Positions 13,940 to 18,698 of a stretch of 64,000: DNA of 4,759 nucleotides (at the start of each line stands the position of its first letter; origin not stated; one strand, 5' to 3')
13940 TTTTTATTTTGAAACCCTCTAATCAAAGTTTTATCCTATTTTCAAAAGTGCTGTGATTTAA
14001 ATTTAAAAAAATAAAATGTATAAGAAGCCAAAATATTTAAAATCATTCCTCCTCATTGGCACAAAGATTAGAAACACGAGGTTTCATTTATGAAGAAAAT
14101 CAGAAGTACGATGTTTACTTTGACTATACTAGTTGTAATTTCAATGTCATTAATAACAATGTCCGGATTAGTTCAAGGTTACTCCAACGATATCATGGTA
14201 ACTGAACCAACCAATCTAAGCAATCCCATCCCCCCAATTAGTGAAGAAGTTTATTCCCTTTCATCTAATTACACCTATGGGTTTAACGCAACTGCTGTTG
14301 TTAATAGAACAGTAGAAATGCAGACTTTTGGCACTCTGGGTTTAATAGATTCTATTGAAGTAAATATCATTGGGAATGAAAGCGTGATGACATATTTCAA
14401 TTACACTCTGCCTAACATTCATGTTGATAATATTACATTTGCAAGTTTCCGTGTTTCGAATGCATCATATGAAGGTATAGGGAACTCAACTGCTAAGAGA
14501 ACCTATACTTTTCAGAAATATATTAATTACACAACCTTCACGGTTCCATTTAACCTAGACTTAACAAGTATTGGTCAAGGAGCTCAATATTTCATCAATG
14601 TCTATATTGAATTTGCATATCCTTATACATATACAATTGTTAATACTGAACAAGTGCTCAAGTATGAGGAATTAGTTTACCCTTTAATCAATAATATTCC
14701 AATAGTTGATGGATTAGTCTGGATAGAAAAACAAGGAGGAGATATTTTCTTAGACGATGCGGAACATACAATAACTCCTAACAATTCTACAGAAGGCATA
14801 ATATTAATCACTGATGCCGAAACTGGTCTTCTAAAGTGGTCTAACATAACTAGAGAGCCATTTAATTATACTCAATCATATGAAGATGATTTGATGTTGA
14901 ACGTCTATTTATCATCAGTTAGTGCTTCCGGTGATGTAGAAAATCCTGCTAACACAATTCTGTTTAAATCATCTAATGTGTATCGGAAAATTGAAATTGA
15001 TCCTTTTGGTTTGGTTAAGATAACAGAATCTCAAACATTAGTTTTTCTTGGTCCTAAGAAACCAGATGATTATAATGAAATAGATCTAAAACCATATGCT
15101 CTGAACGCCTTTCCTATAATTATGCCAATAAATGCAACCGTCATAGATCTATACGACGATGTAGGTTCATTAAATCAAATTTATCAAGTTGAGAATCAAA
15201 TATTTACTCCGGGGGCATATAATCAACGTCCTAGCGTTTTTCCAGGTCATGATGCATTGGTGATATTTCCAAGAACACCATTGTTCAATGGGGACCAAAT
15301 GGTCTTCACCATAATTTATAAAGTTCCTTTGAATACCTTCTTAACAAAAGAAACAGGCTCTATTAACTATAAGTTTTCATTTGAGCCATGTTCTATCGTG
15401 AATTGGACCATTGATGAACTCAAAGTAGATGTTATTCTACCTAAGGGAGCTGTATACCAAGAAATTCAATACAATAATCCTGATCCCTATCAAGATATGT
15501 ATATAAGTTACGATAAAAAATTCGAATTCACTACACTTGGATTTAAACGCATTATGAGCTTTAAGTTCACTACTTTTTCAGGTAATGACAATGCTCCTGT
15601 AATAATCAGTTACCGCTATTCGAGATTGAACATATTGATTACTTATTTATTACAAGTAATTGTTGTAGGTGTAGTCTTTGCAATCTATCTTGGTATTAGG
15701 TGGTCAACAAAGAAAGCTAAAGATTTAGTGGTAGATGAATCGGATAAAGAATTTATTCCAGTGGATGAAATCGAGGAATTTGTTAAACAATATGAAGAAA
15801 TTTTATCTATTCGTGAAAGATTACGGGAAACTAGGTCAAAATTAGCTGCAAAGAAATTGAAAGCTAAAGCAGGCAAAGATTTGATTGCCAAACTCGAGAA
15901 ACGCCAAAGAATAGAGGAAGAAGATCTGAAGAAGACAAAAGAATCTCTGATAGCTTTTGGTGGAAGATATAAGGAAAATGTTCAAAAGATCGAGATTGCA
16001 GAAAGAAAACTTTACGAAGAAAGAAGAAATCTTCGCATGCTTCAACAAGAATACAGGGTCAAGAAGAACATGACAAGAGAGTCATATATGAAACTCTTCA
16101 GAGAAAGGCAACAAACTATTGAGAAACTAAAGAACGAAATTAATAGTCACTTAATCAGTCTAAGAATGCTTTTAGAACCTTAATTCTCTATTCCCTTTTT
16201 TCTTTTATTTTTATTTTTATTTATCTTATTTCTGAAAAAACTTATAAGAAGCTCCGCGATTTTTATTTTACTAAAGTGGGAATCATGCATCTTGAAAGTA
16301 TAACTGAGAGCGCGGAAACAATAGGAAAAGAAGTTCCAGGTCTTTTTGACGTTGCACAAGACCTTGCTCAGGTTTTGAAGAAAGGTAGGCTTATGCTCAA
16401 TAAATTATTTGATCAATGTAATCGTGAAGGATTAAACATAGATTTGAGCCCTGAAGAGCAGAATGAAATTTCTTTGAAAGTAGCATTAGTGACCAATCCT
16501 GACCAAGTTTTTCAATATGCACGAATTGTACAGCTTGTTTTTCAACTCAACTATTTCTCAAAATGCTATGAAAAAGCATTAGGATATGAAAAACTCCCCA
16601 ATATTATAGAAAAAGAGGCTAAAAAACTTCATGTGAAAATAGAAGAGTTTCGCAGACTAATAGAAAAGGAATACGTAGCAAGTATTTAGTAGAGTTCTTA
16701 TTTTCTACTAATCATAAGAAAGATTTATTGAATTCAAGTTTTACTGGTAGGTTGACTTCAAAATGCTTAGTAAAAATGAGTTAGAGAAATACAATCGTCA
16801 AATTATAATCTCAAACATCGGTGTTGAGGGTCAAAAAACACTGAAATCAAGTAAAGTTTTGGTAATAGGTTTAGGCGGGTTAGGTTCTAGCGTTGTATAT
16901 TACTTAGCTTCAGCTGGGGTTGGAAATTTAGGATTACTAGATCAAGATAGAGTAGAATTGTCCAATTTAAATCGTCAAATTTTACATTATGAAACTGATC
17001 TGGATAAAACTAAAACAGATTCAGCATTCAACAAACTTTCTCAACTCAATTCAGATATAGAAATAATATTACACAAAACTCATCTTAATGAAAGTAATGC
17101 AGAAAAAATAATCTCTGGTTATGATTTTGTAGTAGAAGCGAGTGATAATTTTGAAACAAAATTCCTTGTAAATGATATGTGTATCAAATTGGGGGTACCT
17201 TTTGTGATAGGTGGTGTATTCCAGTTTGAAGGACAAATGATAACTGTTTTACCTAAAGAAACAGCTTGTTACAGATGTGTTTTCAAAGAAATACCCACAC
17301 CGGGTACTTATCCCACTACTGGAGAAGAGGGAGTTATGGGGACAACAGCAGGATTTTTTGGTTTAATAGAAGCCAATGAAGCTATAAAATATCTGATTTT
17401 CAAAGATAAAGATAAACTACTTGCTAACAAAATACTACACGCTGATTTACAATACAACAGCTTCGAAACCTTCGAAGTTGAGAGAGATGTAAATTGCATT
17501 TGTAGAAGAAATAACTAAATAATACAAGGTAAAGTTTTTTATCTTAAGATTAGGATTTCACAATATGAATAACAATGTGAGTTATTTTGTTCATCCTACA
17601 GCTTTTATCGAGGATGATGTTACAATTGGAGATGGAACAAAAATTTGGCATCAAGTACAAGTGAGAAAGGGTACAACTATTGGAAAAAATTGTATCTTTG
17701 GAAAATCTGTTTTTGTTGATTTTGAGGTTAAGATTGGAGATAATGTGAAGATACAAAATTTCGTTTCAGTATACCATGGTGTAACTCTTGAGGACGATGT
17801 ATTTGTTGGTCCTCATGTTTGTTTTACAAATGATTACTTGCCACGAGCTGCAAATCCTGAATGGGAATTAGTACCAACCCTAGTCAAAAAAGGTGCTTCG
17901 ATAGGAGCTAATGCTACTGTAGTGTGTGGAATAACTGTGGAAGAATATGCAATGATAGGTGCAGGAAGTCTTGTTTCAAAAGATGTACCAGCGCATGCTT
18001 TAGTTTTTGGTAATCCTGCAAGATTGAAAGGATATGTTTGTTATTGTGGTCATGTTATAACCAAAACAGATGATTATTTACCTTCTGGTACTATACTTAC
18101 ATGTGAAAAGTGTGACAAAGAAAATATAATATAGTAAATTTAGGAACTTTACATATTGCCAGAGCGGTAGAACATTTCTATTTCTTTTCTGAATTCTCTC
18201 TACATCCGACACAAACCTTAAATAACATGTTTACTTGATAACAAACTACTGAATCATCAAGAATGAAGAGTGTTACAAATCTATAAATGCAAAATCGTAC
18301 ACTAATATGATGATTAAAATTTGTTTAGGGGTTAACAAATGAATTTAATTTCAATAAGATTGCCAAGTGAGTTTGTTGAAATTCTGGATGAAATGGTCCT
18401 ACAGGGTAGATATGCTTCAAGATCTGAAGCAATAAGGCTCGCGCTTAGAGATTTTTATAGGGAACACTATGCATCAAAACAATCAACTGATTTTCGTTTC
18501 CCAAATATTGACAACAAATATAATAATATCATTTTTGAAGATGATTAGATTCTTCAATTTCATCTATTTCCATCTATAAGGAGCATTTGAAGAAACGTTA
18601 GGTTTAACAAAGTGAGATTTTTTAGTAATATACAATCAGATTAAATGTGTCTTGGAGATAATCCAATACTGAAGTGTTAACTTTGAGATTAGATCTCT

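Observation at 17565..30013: Glycosylation island with Arn-pathway-like logic (lipid-linked aminosugar deacylation) wired to amine-generating enzymes and an archaeosortase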

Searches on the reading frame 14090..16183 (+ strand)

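Call 9: search_protein_families(library=pfam, proteins=[window:14090-16183:+], max_evalue=0.01)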
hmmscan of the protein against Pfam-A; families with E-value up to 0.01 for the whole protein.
window:14090-16183:+ (697 aa): 1 family
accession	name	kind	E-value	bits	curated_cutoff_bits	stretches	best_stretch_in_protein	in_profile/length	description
PF04597.19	Ribophorin_I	-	2.2e-18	67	25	1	287-535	193-435/437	Ribophorin I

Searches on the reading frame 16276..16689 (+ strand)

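Call 9: search_protein_families(library=pfam, proteins=[window:16276-16689:+], max_evalue=0.01)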
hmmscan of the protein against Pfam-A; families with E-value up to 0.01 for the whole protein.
window:16276-16689:+ (137 aa): 0 families

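Call 58: search_protein_families(library=pfam, proteins=[window:16276-16689:+], max_evalue=1)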
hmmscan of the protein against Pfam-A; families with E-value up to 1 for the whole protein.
window:16276-16689:+ (137 aa): 3 families
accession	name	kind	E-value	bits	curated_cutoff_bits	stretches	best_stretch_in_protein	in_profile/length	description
PF09568.16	RE_MjaI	-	0.043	14.1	22.7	1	104-131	42-69/164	MjaI restriction endonuclease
PF11488.14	Lge1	-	0.074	13.7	25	1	36-60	41-65/71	Transcriptional regulatory protein LGE1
PF17095.10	CAMSAP_CC1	-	0.19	12.1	27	1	114-132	15-33/59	Spectrin-binding region of Ca2+-Calmodulin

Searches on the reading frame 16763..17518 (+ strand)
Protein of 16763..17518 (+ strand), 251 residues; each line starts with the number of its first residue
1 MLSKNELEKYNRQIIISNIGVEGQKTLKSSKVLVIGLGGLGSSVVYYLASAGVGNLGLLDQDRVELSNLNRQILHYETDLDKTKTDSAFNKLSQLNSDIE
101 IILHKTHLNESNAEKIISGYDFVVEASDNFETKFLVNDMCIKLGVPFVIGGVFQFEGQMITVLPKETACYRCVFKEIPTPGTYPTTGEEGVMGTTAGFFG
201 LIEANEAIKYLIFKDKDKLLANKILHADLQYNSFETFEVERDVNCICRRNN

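Call 9: search_protein_families(library=pfam, proteins=[window:16763-17518:+], max_evalue=0.01)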
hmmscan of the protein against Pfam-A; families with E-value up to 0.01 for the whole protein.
window:16763-17518:+ (251 aa): 3 families
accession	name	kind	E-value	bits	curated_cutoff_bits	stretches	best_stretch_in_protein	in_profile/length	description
PF00899.27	ThiF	-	5.1e-74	248.9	28.1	1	10-245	1-236/238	ThiF family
PF03435.24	Sacchrp_dh_NADP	-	0.00016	22.4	25.1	1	32-148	1-96/129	Saccharopine dehydrogenase NADP binding domain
PF02558.23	ApbA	-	0.00063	19.8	22.2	1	32-116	1-86/150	Ketopantoate reductase PanE/ApbA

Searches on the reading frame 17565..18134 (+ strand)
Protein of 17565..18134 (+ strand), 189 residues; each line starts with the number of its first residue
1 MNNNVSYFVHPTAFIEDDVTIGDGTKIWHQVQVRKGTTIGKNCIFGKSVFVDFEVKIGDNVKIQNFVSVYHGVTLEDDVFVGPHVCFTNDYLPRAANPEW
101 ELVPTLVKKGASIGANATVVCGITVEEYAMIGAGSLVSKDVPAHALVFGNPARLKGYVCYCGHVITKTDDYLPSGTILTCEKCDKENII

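Call 3: search_protein_families(library=pfam, proteins=[window:17565-18134:+], max_evalue=0.01)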
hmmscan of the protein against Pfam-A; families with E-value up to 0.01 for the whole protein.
window:17565-18134:+ (189 aa): 5 families
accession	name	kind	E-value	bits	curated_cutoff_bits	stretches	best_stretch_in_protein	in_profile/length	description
PF00132.30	Hexapep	-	2.5e-25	87.5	27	3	55-87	2-34/36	Bacterial transferase hexapeptide (six repeats)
PF14602.12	Hexapep_2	-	1.9e-10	40.7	27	2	37-68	2-31/34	Hexapeptide repeat of succinyl-transferase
PF25084.1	LbH_EIF2B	-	2.8e-09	37.4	54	1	11-81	14-87/105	EIF2B subunit epsilon LbH domain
PF25087.1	GMPPB_C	-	0.00012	22.1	39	0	48-81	4-37/110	GMPPB C-terminal domain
PF25247.1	LbH_GLGC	-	0.0045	17.4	27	0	34-71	71-107/135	GLGC left-handed parallel beta-helix domain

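Call 4: search_protein_families(library=ncbifam, proteins=[window:17565-18134:+], max_evalue=0.01)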
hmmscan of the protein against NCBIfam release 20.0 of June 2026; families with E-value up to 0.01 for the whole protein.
window:17565-18134:+ (189 aa): 51 families (the best 25 are shown)
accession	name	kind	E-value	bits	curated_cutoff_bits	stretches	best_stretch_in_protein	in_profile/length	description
TIGR03570.1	NeuD_NnaD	subfamily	1.4e-29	103.2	160.8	2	6-86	87-167/202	NeuD/PglB/VioB family sugar acetyltransferase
NF003657.0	PRK05289.1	equivalog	5e-17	61.9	226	3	107-156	145-194/264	acyl-ACP--UDP-N-acetylglucosamine O-acyltransferase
NF002060.0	PRK00892.1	subfamily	5.3e-17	62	207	1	7-85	102-180/345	UDP-3-O-(3-hydroxymyristoyl)glucosamine N-acyltransferase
NF010937.0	PRK14357.1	equivalog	1.2e-16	60.7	658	2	104-150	383-429/448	bifunctional UDP-N-acetylglucosamine diphosphorylase/glucosamine-1-phosphate N-acetyltransferase GlmU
TIGR01172.1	cysE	equivalog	2.6e-16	60.1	210.65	1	107-153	116-162/162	serine O-acetyltransferase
TIGR01173.1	glmU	equivalog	3.8e-16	59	366.85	2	104-150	391-437/452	bifunctional UDP-N-acetylglucosamine diphosphorylase/glucosamine-1-phosphate N-acetyltransferase GlmU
NF010934.1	PRK14354.1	equivalog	6.1e-16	58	450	2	1-84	245-325/447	bifunctional UDP-N-acetylglucosamine diphosphorylase/glucosamine-1-phosphate N-acetyltransferase GlmU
NF041874.1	EPS_EpsC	equivalog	4.4e-15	55.8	150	1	35-154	60-163/168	serine O-acetyltransferase EpsC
TIGR01852.1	lipid_A_lpxA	equivalog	7.8e-15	54.8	231.05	3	109-156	142-189/254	acyl-ACP--UDP-N-acetylglucosamine O-acyltransferase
NF010935.0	PRK14355.1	equivalog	2e-14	53.1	718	2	5-84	255-332/459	bifunctional UDP-N-acetylglucosamine diphosphorylase/glucosamine-1-phosphate N-acetyltransferase GlmU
NF050158.1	CarbAnhydGPos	equivalog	5.7e-14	52.1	250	1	105-154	88-139/172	gamma carbonic anhydrase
TIGR01853.1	lipid_A_lpxD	equivalog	9.1e-14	51.1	242.5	1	9-81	95-167/325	UDP-3-O-(3-hydroxymyristoyl)glucosamine N-acyltransferase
NF058585.1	HptprglPActTf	PfamEq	1e-13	51.2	300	1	109-154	111-156/172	heptaprenylglyceryl phosphate O-acetyltransferase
TIGR03532.1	DapD_Ac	equivalog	2.7e-13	50.1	231.75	1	104-154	160-210/231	2,3,4,5-tetrahydropyridine-2,6-dicarboxylate N-acetyltransferase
NF007240.0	PRK09677.1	equivalog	1.6e-12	47.3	243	1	110-154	136-180/192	putative lipopolysaccharide biosynthesis O-acetyl transferase WbbJ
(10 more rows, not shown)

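Call 27: search_solved_structures(query=window:17565-18134:+, max_evalue=0.00001)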
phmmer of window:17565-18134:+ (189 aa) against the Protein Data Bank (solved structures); distinct sequences matched with E-value up to 0.00001: 55.
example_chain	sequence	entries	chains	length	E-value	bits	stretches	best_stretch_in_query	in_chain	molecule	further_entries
3mqg_A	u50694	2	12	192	5e-46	160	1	9-163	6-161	Lipopolysaccharides biosynthesis acetyltransferase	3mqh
4mzu_A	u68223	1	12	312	3.1e-40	141.1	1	10-165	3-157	WxcM-like protein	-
7s43_A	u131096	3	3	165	1.5e-36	129.1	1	7-148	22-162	N-acetyltransferase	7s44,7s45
7s3u_A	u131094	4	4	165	1e-35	126.4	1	7-148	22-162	N-acetyltransferase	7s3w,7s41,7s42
3fs8_A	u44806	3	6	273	2.8e-23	85.8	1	14-154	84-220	QdtC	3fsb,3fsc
4dcl_A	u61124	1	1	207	1.2e-11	47.8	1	53-154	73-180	Putative acetyltransferase SACOL2570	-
3ftt_A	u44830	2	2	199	1.2e-11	47.8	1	52-154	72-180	Putative acetyltransferase SACOL2570 | Galactoside O-acetyltransferase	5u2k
4egg_A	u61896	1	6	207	1.3e-11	47.8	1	53-154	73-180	Putative acetyltransferase SACOL2570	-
3v4e_A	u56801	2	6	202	1.3e-11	47.8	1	53-154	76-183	Galactoside O-acetyltransferase | Putative acetyltransferase SACOL2570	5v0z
7ar7_y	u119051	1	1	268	4.2e-10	42.8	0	7-82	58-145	Gamma carbonic anhydrase 2, mitochondrial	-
7aqq_y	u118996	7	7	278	4.9e-10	42.6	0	7-82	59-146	Gamma carbonic anhydrase 2, mitochondrial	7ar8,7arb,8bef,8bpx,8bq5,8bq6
2ic7_A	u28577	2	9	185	1.5e-09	41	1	53-154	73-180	Maltose transacetylase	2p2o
7txp_A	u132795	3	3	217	3.2e-09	40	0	112-155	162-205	VioB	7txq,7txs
3r8y_A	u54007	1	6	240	3.8e-09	39.7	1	103-154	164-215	2,3,4,5-tetrahydropyridine-2,6-dicarboxylate N-acetyltransferase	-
3ect_A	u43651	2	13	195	5.7e-09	39.1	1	43-154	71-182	Hexapeptide-repeat containing-acetyltransferase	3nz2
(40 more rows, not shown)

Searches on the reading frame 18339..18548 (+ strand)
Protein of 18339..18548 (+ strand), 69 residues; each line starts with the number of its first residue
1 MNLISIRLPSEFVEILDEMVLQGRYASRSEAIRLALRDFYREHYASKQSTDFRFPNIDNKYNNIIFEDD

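Call 58: search_protein_families(library=pfam, proteins=[window:18339-18548:+], max_evalue=1)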
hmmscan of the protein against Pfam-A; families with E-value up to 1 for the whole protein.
window:18339-18548:+ (69 aa): 4 families
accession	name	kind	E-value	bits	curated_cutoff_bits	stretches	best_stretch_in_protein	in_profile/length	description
PF01402.27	RHH_1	-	5.3e-10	39.3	20.5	1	4-41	2-38/39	Ribbon-helix-helix protein, copG family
PF03693.20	ParD_antitoxin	-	0.0006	20.6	21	1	5-37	6-38/81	Bacterial antitoxin of ParD toxin-antitoxin type II system and RHH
PF09957.15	VapB_antitoxin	-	0.15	12.4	23.4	1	23-43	19-39/47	Bacterial antitoxin of type II TA system, VapB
PF17723.7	RHH_8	-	0.19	12.2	25.4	1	16-44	18-46/119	Ribbon-Helix-Helix transcriptional regulator family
